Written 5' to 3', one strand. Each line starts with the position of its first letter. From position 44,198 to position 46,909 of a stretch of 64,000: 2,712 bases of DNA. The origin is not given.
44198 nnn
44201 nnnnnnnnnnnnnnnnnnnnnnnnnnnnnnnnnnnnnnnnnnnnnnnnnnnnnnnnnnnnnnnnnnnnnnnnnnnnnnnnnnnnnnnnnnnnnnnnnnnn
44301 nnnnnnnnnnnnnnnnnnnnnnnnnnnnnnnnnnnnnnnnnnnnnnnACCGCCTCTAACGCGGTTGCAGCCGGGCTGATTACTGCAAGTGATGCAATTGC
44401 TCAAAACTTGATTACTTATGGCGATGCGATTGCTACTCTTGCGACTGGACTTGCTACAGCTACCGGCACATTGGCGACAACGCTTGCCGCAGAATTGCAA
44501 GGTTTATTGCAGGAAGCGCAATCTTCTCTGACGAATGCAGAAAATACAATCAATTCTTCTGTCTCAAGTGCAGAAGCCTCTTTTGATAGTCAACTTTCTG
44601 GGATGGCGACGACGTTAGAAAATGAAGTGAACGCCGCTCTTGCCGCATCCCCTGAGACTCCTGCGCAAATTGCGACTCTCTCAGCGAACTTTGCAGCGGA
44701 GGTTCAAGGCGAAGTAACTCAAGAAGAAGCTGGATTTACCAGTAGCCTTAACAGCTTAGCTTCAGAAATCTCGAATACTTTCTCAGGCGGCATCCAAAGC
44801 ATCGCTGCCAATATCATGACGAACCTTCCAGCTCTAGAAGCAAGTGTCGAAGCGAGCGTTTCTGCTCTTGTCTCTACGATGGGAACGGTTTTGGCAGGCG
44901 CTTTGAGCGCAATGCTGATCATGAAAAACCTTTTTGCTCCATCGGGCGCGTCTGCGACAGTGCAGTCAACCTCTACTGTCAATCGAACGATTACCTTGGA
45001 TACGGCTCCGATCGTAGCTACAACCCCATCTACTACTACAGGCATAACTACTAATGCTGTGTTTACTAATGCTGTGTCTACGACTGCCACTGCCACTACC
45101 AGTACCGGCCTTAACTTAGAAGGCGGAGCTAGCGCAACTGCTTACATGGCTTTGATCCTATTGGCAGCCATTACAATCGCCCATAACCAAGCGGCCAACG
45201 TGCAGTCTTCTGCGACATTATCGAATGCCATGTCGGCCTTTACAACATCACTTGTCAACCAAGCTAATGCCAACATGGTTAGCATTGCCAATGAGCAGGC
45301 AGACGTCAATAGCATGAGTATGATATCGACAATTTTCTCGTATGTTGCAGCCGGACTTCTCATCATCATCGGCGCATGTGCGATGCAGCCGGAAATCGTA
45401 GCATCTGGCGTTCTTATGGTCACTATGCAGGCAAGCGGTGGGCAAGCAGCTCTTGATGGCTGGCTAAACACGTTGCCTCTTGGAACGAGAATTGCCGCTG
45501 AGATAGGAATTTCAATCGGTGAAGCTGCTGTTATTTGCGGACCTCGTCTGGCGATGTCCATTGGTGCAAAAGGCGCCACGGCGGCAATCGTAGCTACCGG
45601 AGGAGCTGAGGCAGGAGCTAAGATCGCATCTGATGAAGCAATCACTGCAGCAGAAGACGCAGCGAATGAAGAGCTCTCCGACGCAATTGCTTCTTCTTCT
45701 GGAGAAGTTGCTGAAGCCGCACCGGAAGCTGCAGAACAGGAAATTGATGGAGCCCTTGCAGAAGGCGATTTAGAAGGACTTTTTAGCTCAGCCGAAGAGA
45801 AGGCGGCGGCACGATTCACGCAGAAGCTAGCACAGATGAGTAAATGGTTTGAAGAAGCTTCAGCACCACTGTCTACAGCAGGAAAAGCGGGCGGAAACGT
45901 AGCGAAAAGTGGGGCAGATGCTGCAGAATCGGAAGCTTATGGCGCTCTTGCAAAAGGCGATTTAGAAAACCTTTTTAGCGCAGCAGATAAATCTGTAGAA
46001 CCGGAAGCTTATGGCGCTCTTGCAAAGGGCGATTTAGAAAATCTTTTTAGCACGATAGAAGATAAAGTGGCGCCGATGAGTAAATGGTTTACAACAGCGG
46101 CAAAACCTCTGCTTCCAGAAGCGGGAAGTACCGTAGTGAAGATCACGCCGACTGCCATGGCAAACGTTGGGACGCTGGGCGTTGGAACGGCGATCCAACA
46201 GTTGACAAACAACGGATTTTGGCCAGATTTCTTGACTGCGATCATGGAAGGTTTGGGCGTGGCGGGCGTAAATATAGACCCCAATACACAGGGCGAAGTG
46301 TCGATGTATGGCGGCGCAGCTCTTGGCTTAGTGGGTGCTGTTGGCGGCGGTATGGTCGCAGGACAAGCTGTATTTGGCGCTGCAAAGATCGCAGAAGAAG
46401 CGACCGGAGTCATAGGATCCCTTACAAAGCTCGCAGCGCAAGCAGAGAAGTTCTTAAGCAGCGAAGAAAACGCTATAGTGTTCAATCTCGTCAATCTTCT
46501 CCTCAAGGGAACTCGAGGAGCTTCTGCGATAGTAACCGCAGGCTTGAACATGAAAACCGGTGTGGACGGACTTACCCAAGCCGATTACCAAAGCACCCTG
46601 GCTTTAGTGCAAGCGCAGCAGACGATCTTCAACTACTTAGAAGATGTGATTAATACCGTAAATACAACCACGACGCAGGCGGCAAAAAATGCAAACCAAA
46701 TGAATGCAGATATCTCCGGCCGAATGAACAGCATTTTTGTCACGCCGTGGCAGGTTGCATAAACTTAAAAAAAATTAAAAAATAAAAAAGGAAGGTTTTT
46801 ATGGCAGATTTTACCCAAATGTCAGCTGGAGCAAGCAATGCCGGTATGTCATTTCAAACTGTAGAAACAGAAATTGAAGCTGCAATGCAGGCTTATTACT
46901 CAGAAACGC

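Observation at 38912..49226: Six-gene operon of unrecognisable Ser/Thr/Ala/Gln-rich proteins beside the injectisome needle block: candidate undescribed T3SS tip/translocon/effector module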

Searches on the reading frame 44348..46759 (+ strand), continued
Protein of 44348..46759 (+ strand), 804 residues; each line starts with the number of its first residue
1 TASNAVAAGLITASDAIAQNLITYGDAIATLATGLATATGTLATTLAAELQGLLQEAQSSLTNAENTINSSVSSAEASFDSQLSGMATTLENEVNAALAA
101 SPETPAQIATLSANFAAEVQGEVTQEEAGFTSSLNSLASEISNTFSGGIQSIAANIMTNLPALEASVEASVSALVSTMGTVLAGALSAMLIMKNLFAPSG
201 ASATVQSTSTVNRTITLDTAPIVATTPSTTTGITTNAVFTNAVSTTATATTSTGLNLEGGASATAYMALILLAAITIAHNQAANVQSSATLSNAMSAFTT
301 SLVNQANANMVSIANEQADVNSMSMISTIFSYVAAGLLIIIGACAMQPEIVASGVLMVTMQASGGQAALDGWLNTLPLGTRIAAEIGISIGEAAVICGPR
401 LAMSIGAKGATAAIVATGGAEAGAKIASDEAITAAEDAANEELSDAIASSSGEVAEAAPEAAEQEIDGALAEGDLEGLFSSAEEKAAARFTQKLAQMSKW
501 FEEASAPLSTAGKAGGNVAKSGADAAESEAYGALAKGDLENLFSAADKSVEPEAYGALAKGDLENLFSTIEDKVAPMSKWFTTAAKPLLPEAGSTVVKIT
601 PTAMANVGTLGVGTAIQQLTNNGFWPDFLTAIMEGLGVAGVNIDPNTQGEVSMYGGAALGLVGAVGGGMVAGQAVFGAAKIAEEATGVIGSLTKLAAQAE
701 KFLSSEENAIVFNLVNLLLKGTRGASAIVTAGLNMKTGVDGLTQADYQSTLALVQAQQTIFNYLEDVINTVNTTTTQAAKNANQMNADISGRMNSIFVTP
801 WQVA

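Call 41: search_solved_structures(query=A4, max_evalue=10, show_alignments=2)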
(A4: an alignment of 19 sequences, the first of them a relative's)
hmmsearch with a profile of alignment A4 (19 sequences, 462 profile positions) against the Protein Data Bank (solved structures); distinct sequences matched with E-value up to 10: 37.
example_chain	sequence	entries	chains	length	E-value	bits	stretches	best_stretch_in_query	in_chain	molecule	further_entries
8sk7_G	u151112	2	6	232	0.059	15.3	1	407-453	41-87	Hemagglutinin | Hemagglutinin HA2 chain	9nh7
8x9y_Z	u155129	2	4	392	0.19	13.7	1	228-261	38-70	Tri1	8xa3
8dis_d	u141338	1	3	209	0.32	12.9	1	407-453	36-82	Hemagglutinin HA2 chain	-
7jpd_a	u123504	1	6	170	0.42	12.5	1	407-453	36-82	Hemagglutinin HA2 chain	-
6ml8_B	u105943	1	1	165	0.46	12.4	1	407-453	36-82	Hemagglutinin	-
6v47_B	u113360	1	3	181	0.6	12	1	407-453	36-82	Hemagglutinin HA2 chain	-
8tp5_B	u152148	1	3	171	0.6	12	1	407-453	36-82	Hemagglutinin HA2 chain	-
9cu7_B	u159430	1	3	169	0.62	11.9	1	407-453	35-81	Hemagglutinin HA2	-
9dbx_B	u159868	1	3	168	0.63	11.9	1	407-453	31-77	Hemagglutinin HA2 chain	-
5ugy_B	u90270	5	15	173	0.65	11.9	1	407-453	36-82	Hemagglutinin HA2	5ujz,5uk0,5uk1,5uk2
6cf7_B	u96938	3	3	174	0.65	11.9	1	407-453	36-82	Hemagglutinin | Hemagglutinin HA2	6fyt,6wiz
7jix_B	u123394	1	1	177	0.67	11.8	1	407-453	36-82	Hemagglutinin HA2 chain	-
5yl9_A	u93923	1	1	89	0.68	11.8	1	382-452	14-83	Spike glycoprotein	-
5w6g_B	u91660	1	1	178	0.68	11.8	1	407-453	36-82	Hemagglutinin HA2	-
4edb_B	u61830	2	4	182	0.71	11.8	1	407-453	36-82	Hemagglutinin | Hemagglutinin HA2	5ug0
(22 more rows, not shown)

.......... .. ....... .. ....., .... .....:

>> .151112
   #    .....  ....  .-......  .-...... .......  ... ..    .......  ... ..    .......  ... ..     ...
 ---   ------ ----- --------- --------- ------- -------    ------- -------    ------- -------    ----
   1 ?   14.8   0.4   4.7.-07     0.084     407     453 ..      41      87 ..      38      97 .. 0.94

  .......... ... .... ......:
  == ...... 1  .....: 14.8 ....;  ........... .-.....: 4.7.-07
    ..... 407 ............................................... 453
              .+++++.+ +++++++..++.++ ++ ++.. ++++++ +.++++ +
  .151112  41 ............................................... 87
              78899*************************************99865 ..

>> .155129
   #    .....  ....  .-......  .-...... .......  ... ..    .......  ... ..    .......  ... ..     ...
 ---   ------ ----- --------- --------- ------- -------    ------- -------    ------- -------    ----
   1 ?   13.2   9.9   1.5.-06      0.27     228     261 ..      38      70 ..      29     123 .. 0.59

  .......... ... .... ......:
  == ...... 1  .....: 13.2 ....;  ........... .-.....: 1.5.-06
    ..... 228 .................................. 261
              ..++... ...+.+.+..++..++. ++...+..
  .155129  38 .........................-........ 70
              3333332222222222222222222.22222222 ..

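Call 42: search_protein_families(library=pfam, alignment_id=A4, max_evalue=1)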
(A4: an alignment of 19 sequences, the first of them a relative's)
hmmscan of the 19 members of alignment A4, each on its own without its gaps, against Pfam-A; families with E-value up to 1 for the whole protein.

A. member 1, P0016 (590 aa): 2 families
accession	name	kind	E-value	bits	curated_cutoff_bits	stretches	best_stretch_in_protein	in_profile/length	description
PF14965.11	BRI3BP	-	0.17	11.8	27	0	481-517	2-38/179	Negative regulator of p53/TP53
PF16479.10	DUF5056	-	0.26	12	28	0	225-277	35-89/93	Domain of unknown function (DUF5056)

B. families by the number of members that match (of 19 scanned): 43 families (the first 25 are shown)
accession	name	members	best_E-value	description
PF04888.17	SseC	2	0.0092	Secretion system effector C (SseC) like family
PF11239.13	DUF3040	2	0.023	Protein of unknown function (DUF3040)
PF21203.3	ECM10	2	0.13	ER membrane protein complex subunit 10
PF11887.13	Mce4_CUP1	1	0.0012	Cholesterol uptake porter CUP1 of Mce4, putative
PF06912.16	DUF1275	1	0.0041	Protein of unknown function (DUF1275)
PF25115.1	Agd3_CE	1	0.0068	Agd3 deacetylase domain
PF10661.14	EssA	1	0.011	WXG100 protein secretion system (Wss), protein EssA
PF04513.17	Baculo_PEP_C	1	0.012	Baculovirus polyhedron envelope protein, PEP, C terminus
PF04168.17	Alpha-E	1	0.018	A predicted alpha-helical domain with a conserved ER motif.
PF12787.12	EcsC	1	0.035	EcsC protein family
PF13094.11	CENP-Q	1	0.039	CENP-Q, a CENPA-CAD centromere complex subunit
PF02203.21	TarH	1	0.045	Tar ligand binding domain homologue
PF14694.11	LINES_N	1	0.062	Lines N-terminus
PF21178.2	Itf52_C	1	0.062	Intraflagellar transport protein 52, C-terminal domain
PF05434.16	Tmemb_9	1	0.063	TMEM9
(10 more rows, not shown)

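Call 101: list_cluster_members(proteins=[P0014, P0016, P0017, P0018, P0019, P0020, P0022, P0023, P0024, P0026])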
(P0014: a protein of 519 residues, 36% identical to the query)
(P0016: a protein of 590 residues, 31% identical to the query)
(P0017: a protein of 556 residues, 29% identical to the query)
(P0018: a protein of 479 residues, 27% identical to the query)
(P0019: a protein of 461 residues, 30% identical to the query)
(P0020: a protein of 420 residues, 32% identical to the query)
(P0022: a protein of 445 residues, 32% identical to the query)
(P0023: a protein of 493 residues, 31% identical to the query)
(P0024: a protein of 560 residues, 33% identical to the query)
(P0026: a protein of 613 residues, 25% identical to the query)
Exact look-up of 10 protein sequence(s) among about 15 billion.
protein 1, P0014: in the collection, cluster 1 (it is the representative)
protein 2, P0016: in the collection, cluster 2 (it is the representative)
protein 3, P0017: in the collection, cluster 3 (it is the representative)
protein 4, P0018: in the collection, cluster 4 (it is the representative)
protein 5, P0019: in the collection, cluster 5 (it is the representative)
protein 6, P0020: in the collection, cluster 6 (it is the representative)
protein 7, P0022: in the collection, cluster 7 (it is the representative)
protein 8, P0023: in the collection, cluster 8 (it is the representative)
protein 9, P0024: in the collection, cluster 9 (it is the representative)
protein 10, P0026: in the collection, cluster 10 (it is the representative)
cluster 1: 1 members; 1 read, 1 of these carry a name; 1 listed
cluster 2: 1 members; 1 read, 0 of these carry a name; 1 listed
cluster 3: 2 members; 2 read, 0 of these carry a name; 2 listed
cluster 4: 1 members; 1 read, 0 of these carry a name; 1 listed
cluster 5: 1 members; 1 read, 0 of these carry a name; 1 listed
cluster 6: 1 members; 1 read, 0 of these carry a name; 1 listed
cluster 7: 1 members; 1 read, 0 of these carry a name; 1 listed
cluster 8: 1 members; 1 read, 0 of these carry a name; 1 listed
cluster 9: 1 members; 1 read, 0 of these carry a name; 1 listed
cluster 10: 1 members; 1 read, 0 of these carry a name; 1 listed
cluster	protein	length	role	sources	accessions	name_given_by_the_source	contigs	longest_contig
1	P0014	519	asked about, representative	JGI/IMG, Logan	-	hypothetical protein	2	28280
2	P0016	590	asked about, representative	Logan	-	-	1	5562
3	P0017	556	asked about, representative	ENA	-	-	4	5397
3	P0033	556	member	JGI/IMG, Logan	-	-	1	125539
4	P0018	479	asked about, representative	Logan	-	-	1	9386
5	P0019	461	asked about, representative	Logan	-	-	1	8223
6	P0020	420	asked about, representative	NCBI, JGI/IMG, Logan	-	-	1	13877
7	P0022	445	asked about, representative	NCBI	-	-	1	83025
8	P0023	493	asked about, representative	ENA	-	-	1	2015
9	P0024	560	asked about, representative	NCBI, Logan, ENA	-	-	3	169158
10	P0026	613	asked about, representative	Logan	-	-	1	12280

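Call 102: find_encoding_contigs(protein=P0024, flank=10000, max_places=2)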
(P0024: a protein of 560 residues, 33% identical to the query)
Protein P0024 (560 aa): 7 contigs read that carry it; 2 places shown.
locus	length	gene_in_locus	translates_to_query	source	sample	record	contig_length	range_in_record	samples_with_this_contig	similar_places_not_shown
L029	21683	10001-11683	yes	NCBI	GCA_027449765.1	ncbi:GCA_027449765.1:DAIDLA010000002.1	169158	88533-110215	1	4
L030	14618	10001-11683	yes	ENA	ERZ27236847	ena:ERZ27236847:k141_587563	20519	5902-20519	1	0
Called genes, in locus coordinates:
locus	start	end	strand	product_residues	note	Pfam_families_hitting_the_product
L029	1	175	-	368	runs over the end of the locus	-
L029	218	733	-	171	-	PF02050:FliJ (weak), PF16789:YscO-like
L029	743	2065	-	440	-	PF00006:ATP-synt_ab, PF18269:T3SS_ATPase_C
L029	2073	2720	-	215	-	-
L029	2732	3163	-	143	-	-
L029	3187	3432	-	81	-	-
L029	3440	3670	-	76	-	PF17376:DUF5398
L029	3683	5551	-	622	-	PF16697:Yop-YscD_cpl, PF00498:FHA, PF16697:Yop-YscD_cpl, PF00498:FHA, PF23863:CdsD_PD1, PF22598:CdsD_PD2, PF23862:CdsD_C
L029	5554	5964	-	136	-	PF05932:CesT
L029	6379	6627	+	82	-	-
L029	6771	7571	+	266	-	-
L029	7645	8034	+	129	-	-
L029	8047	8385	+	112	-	-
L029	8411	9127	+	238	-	-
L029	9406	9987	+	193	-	-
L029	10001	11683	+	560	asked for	-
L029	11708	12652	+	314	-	-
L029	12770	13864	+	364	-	-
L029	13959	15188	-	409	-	PF06689:zf-C4_ClpX, PF00493:MCM (weak), PF01078:Mg_chelatase (faint), PF00004:AAA, PF07724:AAA_2, PF07728:AAA_5 (weak), PF10431:ClpB_D2-small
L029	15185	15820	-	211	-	PF00574:CLP_protease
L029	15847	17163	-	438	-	PF05697:Trigger_N, PF05698:Trigger_C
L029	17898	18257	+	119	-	-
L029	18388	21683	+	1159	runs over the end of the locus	PF08455:SNF2_assoc, PF00176:SNF2-rel_dom, PF00270:DEAD, PF04851:ResIII, PF00271:Helicase_C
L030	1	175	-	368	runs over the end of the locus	-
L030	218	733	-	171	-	PF02050:FliJ (weak), PF16789:YscO-like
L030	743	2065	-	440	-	PF00006:ATP-synt_ab, PF18269:T3SS_ATPase_C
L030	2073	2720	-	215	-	-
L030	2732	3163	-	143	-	-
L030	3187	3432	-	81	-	-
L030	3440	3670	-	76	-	PF17376:DUF5398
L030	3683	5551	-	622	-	PF16697:Yop-YscD_cpl, PF00498:FHA, PF16697:Yop-YscD_cpl, PF00498:FHA, PF23863:CdsD_PD1, PF22598:CdsD_PD2, PF23862:CdsD_C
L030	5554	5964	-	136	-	PF05932:CesT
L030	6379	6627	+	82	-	-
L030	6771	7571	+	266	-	-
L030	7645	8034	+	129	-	-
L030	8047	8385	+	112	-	-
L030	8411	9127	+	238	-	-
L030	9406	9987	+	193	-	-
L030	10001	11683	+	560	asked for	-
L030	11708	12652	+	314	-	-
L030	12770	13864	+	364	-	-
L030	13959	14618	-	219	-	?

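Call 103: find_encoding_contigs(protein=P0017, flank=10000, max_places=2)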
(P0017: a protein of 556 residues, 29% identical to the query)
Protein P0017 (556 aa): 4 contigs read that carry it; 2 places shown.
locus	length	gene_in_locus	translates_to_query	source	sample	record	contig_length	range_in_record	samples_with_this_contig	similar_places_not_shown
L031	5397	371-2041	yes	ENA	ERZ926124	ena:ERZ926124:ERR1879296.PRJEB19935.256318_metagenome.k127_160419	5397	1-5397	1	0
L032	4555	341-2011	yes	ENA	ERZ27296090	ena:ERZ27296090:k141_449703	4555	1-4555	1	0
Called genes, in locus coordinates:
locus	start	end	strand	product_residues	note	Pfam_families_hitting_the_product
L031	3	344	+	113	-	?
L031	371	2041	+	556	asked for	-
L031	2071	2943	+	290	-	-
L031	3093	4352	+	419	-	-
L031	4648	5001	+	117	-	-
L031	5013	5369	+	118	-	PF13340:DUF4096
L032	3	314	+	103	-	?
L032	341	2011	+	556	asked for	-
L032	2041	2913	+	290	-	-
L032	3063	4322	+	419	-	-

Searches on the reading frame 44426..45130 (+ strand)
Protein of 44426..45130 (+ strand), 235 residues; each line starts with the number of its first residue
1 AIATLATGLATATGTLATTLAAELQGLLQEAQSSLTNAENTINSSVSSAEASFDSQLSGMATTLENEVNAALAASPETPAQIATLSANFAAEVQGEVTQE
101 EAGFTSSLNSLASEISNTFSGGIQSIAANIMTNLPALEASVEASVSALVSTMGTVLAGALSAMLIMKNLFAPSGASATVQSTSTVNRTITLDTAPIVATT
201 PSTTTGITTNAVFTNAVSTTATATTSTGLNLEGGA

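Call 106: find_related_loci(query=window:44426-45130:+, collection=metagenome_contigs, flank=8000)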
Query window:44426-45130:+ (235 aa) in metagenome_contigs; peptide patterns used: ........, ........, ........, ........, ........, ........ (x = any residue, [..] = any of these).
587 stretches matched a pattern, but none encodes a relative of the query by tblastn (E <= 1e-3).

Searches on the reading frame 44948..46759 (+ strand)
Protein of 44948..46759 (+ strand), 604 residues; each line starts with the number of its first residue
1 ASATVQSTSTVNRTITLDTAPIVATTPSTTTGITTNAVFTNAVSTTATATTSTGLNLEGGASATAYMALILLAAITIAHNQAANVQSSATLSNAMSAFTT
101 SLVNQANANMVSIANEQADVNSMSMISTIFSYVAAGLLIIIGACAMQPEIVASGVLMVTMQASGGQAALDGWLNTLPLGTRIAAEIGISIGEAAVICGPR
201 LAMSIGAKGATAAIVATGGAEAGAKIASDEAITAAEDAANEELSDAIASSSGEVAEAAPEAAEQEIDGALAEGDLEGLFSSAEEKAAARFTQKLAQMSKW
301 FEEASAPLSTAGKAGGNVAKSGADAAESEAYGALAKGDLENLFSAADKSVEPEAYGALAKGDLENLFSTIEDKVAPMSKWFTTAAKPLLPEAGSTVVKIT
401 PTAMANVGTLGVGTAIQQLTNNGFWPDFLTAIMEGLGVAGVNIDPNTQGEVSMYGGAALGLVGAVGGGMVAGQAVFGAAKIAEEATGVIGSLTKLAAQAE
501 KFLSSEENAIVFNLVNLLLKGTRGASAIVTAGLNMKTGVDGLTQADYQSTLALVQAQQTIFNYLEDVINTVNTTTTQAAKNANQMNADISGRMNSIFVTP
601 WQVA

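Call 86: predict_structure(alignment_id=A1)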
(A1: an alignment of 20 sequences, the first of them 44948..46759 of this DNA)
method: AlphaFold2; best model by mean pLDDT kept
length: 604 residues; sequences in the alignment: 20
mean_pLDDT: 48.1   pTM: 0.31
mean pLDDT of the five models: 48.1, 47.1, 42.6, 41.7, 41.6
residues with pLDDT >= 90: 0; 70-90: 45; 50-70: 202; < 50: 357
segments of 3 or more residues with pLDDT < 50: 1-61, 116-128, 146-148, 198-264, 304-324, 329-331, 339-343, 345-408, 468-552, 600-604
pLDDT, mean of each block of 10 residues (from residue 1): 31 35 40 34 32 39 60 71 71 64 58 49 41 55 51 61 65 68 65 52 35 29 38 39 37 34 48 52 52 53 41 40 47 47 45 35 42 43 37 33 42 60 67 67 65 55 49 35 29 34 39 36 31 35 43 52 63 74 76 65 46
secondary structure, 60 per line:
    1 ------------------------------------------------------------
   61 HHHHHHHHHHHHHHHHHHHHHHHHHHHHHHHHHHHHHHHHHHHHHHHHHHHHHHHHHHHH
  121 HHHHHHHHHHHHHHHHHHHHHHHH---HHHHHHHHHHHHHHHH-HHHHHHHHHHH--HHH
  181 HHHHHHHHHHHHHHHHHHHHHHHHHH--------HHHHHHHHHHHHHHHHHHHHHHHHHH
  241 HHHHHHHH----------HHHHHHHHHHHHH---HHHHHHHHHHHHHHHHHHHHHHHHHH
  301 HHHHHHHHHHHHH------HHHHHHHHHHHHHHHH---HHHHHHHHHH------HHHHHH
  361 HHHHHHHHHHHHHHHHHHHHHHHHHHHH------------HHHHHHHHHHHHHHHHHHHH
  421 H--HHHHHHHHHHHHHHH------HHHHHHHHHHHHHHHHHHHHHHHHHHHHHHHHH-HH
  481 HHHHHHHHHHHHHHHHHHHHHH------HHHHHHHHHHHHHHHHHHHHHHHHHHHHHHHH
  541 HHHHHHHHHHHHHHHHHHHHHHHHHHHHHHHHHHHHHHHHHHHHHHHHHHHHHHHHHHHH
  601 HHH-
elements in order: H61-144 H148-163 H165-175 H178-206 H215-248 H259-271 H275-313 H320-335 H339-348 H355-388 H401-421 H424-438 H445-477 H479-502 H509-603
